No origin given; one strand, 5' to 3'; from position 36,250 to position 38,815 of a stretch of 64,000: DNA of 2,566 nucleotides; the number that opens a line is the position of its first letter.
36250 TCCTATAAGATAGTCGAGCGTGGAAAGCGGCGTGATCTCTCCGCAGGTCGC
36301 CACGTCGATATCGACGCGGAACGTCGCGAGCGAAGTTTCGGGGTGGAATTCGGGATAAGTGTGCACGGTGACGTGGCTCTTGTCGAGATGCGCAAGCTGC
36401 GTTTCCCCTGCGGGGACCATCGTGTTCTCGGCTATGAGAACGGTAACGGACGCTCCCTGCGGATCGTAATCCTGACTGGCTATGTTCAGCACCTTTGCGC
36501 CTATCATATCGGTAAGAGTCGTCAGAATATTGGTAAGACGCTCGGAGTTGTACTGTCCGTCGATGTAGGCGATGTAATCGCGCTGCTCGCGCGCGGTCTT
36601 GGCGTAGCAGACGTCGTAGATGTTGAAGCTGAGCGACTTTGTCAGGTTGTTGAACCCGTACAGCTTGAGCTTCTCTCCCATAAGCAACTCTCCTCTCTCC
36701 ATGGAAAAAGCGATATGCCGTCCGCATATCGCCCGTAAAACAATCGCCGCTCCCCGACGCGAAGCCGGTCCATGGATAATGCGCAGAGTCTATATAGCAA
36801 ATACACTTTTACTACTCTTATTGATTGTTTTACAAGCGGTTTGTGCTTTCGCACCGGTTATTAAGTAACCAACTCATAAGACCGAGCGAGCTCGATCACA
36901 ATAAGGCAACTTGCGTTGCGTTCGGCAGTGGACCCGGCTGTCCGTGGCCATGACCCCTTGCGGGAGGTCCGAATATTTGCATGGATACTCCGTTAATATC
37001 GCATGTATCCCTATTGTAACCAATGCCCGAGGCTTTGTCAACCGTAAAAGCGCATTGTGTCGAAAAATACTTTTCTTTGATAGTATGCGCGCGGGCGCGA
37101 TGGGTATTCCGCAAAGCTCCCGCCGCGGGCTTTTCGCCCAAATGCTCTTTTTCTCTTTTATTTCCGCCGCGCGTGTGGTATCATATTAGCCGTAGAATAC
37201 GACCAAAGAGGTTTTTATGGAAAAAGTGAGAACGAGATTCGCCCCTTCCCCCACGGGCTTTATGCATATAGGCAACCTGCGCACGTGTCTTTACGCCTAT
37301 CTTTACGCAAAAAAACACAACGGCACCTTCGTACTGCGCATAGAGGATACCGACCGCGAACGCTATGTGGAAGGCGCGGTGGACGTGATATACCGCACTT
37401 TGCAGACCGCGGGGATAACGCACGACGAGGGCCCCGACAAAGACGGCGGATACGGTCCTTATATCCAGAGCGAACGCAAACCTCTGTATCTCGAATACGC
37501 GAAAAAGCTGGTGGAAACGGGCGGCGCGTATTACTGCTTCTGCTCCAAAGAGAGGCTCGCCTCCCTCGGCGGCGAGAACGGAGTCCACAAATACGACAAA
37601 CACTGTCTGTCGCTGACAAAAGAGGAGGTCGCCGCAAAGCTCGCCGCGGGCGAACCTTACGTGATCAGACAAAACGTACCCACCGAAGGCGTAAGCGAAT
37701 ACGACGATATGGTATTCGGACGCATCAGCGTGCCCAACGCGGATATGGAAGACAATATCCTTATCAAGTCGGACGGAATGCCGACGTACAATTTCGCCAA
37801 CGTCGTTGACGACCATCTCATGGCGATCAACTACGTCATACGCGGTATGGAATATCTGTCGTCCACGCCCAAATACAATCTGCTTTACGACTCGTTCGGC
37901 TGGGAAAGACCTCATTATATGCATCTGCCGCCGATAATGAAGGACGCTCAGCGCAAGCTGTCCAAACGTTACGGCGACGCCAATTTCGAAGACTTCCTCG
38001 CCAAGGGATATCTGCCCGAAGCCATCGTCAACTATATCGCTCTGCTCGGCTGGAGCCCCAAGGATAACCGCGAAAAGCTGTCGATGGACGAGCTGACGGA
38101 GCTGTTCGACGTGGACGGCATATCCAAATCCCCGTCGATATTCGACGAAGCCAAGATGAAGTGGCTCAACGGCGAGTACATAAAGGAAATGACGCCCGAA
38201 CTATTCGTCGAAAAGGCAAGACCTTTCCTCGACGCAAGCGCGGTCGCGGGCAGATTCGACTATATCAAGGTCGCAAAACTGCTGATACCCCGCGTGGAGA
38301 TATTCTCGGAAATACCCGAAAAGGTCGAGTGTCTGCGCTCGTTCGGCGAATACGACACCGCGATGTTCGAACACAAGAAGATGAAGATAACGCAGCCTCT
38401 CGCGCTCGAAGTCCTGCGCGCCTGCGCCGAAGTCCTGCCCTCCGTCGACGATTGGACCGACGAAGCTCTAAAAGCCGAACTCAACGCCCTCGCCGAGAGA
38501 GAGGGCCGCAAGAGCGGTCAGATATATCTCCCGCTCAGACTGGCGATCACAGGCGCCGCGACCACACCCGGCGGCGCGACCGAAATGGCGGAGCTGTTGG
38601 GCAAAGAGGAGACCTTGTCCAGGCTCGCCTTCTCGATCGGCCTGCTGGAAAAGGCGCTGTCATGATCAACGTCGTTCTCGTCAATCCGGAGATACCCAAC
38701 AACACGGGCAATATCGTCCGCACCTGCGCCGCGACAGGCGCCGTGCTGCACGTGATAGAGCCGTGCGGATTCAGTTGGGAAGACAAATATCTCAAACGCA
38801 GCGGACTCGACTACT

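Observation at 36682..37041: Unclassified ~325-nt attenuator leader (promoter, uORF, 16-bp long-range helix, terminator) in front of the polyamine operon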

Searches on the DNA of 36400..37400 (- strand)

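Call 4: search_rna_families(source=window, start=36400, end=37400, threshold=evalue, max_evalue=10, show_alignments=5)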
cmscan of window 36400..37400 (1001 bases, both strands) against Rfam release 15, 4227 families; matches with E-value up to 10: 2.
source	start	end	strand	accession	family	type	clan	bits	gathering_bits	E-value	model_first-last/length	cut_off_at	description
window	36922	36970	-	RF02440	SpF59_sRNA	Gene; sRNA;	-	50.2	37.2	7.6e-08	1-54/54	no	Streptococcus sRNA SpF59 (ldcC RNA)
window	36592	36611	+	RF01111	SBWMV2_UPD-PKk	Cis-reg;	-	15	35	9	1-21/21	no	Pseudoknot of upstream pseudoknot domain (UPD) of the 3'UTR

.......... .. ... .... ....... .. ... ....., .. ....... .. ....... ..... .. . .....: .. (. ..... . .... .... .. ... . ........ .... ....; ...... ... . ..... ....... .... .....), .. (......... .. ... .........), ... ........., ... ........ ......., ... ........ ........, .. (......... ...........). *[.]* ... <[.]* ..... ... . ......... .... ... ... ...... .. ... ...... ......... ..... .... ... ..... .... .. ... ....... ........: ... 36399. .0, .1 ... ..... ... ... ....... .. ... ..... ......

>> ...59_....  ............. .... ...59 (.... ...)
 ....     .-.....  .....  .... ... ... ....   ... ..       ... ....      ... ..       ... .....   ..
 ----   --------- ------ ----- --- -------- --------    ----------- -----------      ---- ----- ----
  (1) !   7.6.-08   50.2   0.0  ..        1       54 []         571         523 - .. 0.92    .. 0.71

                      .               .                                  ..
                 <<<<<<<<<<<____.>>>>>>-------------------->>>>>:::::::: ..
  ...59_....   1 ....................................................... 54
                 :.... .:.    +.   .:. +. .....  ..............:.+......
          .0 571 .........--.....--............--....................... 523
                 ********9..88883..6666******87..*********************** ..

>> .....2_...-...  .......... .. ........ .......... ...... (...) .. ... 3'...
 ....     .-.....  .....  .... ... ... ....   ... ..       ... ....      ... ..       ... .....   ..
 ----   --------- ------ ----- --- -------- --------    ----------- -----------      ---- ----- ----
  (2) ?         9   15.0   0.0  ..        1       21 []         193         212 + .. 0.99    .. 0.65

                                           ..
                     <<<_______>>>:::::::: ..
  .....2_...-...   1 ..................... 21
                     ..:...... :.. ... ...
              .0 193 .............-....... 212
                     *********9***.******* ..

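Call 43: build_rna_model(alignment_id=A1, structure=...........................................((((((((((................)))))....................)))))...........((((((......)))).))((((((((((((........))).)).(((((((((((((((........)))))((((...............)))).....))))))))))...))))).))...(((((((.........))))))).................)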
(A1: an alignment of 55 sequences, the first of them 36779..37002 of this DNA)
Model R1 built from alignment A1 (55 sequences, 276 columns); structure: as given.
model positions 235; base pairs 54; branch points 5; effective number of sequences 1.9; information 0.59 bits per position. Calibrated on 0.2 Mb of random sequence (short: E-values are rough).
structure used (alignment columns):
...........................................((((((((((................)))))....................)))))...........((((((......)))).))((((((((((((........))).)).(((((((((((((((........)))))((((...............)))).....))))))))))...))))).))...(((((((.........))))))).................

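Call 44: search_with_rna_model(model_id=R1, sources=[window, L001, L002, L003, L004, L005, L006, L007, L008, L009, L010, L011, L013, L014, L015, L016, L017, L018, L019, L020, L022, L023, L024, L025, L026, L027, L028, L029, L031, L032, L033, L034, L035, L036, L037, L038, L040, L041, L042, L043, L044, L045, L048, L049, L050, L051, L052, L053, L054, L055, L056, L057, L058, L059, L060, L061, L062, L063, L064, L065, L067, L068, L069, L070, L072, L073, L074, L075, L076, L077, L078, L079, L080, L081, L084, L085, L086, L087, L088, L090, L091, L092, L093, L094, L095, L096, L099, L100, L102, L103, L105, L106, L107, L108, L109, L110, L111, L112, L113, L115], max_evalue=0.001, make_alignment=true)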
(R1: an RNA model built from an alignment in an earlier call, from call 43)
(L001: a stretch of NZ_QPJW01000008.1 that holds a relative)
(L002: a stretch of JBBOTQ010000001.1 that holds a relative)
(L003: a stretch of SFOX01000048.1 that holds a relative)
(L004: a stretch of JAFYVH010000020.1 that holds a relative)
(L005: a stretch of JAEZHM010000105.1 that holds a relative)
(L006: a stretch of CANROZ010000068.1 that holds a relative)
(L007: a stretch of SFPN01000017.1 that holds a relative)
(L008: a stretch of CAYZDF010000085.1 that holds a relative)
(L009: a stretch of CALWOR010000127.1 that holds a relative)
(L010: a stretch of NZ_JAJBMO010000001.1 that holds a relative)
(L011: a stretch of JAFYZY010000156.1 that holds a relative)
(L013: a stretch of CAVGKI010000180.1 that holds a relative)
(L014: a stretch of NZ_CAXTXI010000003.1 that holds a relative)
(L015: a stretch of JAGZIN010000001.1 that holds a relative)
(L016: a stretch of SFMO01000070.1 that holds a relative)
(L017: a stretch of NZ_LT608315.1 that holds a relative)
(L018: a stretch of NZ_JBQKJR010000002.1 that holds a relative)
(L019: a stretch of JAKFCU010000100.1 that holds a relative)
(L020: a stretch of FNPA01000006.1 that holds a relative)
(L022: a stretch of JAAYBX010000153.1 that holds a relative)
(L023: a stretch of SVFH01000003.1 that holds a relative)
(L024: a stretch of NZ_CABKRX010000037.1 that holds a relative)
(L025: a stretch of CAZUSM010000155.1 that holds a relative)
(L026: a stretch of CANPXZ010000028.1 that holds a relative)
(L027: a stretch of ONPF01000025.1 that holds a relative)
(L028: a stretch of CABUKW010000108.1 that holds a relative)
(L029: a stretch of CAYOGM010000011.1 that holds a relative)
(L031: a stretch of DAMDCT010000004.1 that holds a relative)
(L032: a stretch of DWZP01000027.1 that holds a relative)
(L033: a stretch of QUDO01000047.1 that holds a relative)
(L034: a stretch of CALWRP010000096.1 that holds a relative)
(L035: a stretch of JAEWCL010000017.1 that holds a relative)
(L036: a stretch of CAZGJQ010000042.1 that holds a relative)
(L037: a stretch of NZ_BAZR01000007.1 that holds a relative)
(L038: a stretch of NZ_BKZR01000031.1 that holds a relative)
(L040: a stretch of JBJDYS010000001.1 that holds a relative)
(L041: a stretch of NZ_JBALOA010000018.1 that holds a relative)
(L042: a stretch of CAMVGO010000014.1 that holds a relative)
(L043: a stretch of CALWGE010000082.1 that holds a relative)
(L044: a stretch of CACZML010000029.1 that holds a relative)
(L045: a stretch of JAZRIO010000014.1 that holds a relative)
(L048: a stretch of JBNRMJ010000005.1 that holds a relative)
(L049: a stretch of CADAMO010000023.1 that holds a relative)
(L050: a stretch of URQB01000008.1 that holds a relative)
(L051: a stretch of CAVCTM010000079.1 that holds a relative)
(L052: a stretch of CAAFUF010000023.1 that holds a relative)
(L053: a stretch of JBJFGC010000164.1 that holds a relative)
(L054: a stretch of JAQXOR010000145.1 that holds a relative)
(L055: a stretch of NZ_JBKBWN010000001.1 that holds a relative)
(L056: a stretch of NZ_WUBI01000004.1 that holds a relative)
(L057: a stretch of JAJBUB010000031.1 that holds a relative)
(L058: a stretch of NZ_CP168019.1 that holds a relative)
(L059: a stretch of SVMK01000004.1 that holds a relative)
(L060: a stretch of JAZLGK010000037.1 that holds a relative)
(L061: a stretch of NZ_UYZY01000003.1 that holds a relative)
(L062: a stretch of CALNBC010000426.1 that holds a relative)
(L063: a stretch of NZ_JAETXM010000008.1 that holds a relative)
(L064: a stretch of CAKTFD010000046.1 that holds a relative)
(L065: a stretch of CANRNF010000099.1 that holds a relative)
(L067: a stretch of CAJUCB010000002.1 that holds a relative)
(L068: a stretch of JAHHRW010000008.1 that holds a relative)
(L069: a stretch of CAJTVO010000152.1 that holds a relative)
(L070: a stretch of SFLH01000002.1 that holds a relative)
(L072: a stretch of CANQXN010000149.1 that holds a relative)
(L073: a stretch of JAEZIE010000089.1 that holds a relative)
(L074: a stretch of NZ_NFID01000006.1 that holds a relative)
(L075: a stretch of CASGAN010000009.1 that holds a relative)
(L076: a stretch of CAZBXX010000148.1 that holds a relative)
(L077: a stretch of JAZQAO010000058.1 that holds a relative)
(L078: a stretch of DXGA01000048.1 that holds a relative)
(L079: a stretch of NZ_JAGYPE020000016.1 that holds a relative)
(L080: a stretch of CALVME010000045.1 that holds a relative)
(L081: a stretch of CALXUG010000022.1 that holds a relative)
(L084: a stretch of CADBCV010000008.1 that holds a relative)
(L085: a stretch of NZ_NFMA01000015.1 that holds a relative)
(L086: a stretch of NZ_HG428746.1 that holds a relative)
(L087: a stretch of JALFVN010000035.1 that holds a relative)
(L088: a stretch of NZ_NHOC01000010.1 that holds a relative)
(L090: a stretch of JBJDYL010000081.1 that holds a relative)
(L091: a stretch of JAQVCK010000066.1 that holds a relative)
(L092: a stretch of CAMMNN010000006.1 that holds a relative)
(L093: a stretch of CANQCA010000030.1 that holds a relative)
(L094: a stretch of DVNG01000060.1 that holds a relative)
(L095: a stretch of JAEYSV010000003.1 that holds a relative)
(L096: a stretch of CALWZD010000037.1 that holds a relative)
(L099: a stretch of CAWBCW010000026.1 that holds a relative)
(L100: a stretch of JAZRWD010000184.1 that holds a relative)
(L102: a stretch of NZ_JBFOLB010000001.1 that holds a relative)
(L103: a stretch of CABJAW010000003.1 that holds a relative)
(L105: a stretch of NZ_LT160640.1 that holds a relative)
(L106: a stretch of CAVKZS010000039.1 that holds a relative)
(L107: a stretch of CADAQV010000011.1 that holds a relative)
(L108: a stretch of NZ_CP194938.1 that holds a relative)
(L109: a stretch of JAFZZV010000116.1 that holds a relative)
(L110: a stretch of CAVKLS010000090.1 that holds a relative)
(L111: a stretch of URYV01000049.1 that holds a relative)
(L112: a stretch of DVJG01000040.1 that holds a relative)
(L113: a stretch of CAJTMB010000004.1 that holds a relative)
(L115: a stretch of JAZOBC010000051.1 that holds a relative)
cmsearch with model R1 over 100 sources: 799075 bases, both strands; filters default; matches with E-value up to 0.001: 100.
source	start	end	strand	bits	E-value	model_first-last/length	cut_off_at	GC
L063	238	472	+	254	6.9e-76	1-235/235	no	0.37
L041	1975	2209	+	252.2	2.5e-75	1-235/235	no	0.37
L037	4057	4289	-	251.7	3.5e-75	1-235/235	no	0.38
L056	3371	3603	-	251.5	4.1e-75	1-235/235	no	0.38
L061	907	1143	+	244.8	4.8e-73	1-235/235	no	0.42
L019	5878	6109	-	244.4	6.2e-73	1-235/235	no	0.38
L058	7641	7873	-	243.6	1.1e-72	1-235/235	no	0.39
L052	3110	3345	-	243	1.7e-72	1-235/235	no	0.38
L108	4953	5187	-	242.6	2.3e-72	1-235/235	no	0.39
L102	6372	6606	-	242.5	2.4e-72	1-235/235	no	0.4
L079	1815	2045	+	242.2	3e-72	1-235/235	no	0.4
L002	3429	3662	-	241.4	5.5e-72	1-235/235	no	0.39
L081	2405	2639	+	239.6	1.9e-71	1-235/235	no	0.36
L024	328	570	+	239.3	2.3e-71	1-235/235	no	0.37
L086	6761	7005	-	239.2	2.6e-71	1-235/235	no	0.39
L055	4083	4314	+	237.6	7.7e-71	1-235/235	no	0.35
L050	2000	2233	+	237.1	1.1e-70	1-235/235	no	0.43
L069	6254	6485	-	235.5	3.6e-70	1-235/235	no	0.42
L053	3463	3694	-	235.5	3.6e-70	1-235/235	no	0.42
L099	974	1216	-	234.2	9.1e-70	1-235/235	no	0.36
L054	331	557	-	230.7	1.1e-68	1-235/235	no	0.39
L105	7206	7442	-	229.9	1.9e-68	1-235/235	no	0.4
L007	3641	3873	+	228.8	4.1e-68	1-235/235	no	0.42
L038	7365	7591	+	227.2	1.3e-67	1-235/235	no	0.41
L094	1301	1536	+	226.8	1.7e-67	1-235/235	no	0.38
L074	1595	1838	-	225.4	4.5e-67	1-235/235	no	0.41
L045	1155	1385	-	224.7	7.8e-67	1-235/235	no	0.38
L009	1650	1883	+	223.5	1.7e-66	1-235/235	no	0.44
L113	5827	6069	+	223.1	2.4e-66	1-235/235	no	0.4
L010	3511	3745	-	222.7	3.2e-66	1-235/235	no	0.4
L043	6719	6945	-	220.3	1.7e-65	1-235/235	no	0.42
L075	5434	5676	-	219.2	3.7e-65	1-235/235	no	0.41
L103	13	246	-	219.1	3.9e-65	1-235/235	no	0.42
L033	4165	4397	-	216.9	1.9e-64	1-235/235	no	0.43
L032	1353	1582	+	216.4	2.8e-64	1-235/235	no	0.4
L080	5542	5771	-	214.5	1.1e-63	1-235/235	no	0.43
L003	3467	3705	-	213.4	2.3e-63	1-235/235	no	0.46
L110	83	321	-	213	3.1e-63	1-235/235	no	0.41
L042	4822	5051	-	207.6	1.4e-61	1-235/235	no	0.41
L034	4286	4526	+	207.4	1.7e-61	1-235/235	no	0.47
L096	193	435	+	205.1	8.2e-61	1-235/235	no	0.4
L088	3894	4146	+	202.3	6.2e-60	1-235/235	no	0.42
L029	6917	7151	+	201.8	9e-60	1-235/235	no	0.42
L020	4790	5019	+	200.7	2e-59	1-235/235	no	0.42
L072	2364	2603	-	199.6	4.1e-59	1-235/235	no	0.43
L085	1378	1605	-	198.7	8e-59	1-235/235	no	0.4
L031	6535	6783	+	195.9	5.9e-58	1-235/235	no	0.31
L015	4318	4558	-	195.1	1e-57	1-235/235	no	0.44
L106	5110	5368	-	194.9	1.2e-57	1-235/235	no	0.48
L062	3582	3824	+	192.5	6.4e-57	1-235/235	no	0.42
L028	1864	2109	-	192.3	7.2e-57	1-235/235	no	0.39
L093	4499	4726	+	189.6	5.1e-56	1-235/235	no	0.46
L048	2515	2744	+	188.4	1.2e-55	1-235/235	no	0.43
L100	1385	1641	+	188.3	1.3e-55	1-235/235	no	0.43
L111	5525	5777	+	188.2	1.3e-55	1-235/235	no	0.44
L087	2255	2499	+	187.8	1.9e-55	1-235/235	no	0.43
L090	5864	6109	-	186.8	3.7e-55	1-235/235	no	0.45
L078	7726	7963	+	185.4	1e-54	1-235/235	no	0.41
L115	7192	7437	+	183.8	3.1e-54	1-235/235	no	0.43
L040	2936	3189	+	182.2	9.9e-54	1-235/235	no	0.46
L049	3300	3545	+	180.9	2.5e-53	1-235/235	no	0.52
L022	3127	3354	-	180.3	3.8e-53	1-235/235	no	0.43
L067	1861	2127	-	176.7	4.9e-52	1-235/235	no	0.48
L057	2037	2249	-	175.4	1.2e-51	1-235/235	no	0.52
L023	4902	5134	+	175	1.7e-51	1-235/235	no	0.38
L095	3563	3797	+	174.6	2.2e-51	1-235/235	no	0.38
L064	7028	7336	-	174.3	2.7e-51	1-235/235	no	0.51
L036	4611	4862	+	171.9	1.5e-50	1-235/235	no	0.4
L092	3131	3401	-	171.5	2e-50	1-235/235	no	0.46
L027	5248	5531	-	171.5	2e-50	1-235/235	no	0.48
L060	2645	2890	+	169.1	1.1e-49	1-235/235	no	0.43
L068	1067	1319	-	168.5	1.6e-49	1-235/235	no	0.4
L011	3429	3680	+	162.2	1.4e-47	1-235/235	no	0.46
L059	1737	2007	+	161.4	2.5e-47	1-235/235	no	0.46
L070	4988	5268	-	159.8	8e-47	1-235/235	no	0.5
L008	7211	7462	+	158.2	2.5e-46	1-235/235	no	0.41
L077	1001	1194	-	157.9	3.1e-46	1-235/235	no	0.4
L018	775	1000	+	155.2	2e-45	1-235/235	no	0.47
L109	7389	7642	-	155.1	2.2e-45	1-235/235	no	0.47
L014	5924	6149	-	154.6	3.2e-45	1-235/235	no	0.48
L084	4850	5076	+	153.4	7.2e-45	1-235/235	no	0.44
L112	3920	4164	-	151.2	3.5e-44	1-235/235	no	0.47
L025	1977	2246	-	149.6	1.1e-43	1-235/235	no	0.49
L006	1790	2007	+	148.2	3e-43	1-199/235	3'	0.52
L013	1212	1486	+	144.6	3.8e-42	1-235/235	no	0.49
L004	7683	7920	+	143.8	7e-42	1-235/235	no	0.45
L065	4222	4480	+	141.2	4.2e-41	1-235/235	no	0.53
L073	4908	5161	-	139.8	1.2e-40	1-235/235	no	0.44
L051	4367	4611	-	136.9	9.1e-40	1-235/235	no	0.48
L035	1335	1586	-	134.2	6.3e-39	1-235/235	no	0.45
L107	2844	3188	-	130.8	7e-38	1-235/235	no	0.45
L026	3442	3708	+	130.7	7.7e-38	1-235/235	no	0.56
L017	4873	5124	-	126.9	1.1e-36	1-235/235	no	0.52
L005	567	837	-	122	3.6e-35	1-235/235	no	0.43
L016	6468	6691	-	117.6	8e-34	1-235/235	no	0.46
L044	4349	4602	+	104.6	8.7e-30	1-235/235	no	0.43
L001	1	113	-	102.2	4.5e-29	1-111/235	3'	0.42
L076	5431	5596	+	98.4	6.8e-28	1-155/235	3'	0.51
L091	189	267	-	36.3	1e-08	33-103/235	no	0.62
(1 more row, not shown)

Alignment A2: 100 matches aligned to the model, 618 columns, each read 5' to 3' on its own strand. Consensus structure (alignment columns), stored with it:
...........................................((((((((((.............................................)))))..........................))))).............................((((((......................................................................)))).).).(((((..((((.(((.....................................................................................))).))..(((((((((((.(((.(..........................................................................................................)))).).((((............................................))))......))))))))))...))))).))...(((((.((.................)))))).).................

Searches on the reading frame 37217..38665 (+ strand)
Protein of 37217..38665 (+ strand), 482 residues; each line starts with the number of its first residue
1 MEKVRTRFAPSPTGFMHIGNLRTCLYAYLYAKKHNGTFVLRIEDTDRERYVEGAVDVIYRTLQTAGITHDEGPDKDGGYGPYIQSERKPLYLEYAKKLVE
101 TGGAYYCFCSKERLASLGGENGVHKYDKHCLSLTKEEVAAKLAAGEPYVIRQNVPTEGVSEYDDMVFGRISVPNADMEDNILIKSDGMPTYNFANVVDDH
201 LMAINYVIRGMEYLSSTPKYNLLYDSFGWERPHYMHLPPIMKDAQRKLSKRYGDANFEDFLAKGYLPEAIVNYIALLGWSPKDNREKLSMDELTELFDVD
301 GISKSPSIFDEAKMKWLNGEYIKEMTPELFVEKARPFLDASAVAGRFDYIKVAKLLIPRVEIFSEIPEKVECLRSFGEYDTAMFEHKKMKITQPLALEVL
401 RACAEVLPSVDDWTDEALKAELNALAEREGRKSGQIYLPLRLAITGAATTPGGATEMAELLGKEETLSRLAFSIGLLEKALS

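Call 10: search_protein_families(library=pfam, proteins=[window:37217-38665:+])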
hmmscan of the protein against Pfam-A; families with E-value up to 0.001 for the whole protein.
window:37217-38665:+ (482 aa): 2 families
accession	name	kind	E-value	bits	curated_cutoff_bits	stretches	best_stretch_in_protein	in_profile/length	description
PF00749.27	tRNA-synt_1c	-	2.3e-95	319.6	23.4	1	3-316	1-314/314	tRNA synthetases class I (E and Q), catalytic domain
PF19269.4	Anticodon_2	-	7.4e-35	120.8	23.6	1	330-471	2-138/141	Anticodon binding domain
